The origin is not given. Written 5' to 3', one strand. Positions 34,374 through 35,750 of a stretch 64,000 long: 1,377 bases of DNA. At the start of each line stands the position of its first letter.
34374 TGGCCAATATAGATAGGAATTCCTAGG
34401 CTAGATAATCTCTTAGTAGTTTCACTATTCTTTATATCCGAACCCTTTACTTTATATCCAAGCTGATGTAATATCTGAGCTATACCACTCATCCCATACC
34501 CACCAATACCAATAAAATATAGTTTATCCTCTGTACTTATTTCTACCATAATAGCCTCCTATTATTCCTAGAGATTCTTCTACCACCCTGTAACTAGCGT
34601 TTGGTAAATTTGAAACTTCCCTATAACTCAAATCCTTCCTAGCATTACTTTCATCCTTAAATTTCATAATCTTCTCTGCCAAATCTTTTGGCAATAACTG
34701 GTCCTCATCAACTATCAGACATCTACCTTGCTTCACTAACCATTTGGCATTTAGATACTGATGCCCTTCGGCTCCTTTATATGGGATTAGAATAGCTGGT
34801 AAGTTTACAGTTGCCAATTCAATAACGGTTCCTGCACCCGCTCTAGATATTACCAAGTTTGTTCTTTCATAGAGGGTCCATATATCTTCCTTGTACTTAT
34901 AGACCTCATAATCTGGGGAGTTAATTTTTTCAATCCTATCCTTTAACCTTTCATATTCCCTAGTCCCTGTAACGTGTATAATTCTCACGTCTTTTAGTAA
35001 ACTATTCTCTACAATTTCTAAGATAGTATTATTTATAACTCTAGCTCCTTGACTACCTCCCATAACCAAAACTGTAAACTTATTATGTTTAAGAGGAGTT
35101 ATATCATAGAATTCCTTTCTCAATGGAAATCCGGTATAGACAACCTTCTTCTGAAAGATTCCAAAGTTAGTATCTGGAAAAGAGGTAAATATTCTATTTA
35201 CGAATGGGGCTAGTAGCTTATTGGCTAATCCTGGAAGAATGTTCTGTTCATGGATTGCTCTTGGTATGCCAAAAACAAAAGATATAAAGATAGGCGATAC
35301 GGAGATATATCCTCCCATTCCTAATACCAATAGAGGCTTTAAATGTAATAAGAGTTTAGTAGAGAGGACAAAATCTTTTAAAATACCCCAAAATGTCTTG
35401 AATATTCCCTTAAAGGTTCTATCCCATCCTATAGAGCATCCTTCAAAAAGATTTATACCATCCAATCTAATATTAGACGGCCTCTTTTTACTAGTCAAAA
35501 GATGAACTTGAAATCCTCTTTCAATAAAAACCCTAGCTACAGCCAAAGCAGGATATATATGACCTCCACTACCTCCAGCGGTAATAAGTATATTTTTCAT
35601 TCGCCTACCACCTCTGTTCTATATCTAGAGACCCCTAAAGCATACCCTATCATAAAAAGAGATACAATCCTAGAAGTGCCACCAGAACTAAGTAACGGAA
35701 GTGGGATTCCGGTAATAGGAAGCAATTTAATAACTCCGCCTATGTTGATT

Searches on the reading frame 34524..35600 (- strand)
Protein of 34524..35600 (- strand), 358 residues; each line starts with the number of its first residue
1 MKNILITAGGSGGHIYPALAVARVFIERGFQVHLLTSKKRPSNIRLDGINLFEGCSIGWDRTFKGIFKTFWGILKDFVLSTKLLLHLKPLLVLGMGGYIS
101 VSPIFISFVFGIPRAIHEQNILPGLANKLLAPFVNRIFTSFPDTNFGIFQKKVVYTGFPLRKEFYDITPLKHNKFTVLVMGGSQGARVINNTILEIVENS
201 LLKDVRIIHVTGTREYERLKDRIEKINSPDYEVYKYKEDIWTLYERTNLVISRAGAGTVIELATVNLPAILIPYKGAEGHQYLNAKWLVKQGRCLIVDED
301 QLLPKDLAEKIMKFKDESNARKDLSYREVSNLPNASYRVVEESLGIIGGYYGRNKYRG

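Call 55: search_protein_families(library=pfam, proteins=[window:34524-35600:-], max_evalue=0.00001)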
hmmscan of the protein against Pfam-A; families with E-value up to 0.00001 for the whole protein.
window:34524-35600:- (358 aa): 2 families
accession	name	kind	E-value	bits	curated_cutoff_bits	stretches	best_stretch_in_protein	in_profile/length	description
PF04101.22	Glyco_tran_28_C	-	5.2e-38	131.1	22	1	176-322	1-148/166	Glycosyltransferase family 28 C-terminal domain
PF03033.26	Glyco_transf_28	-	9.4e-28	97.5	26.2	1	4-139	1-139/139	Glycosyltransferase family 28 N-terminal domain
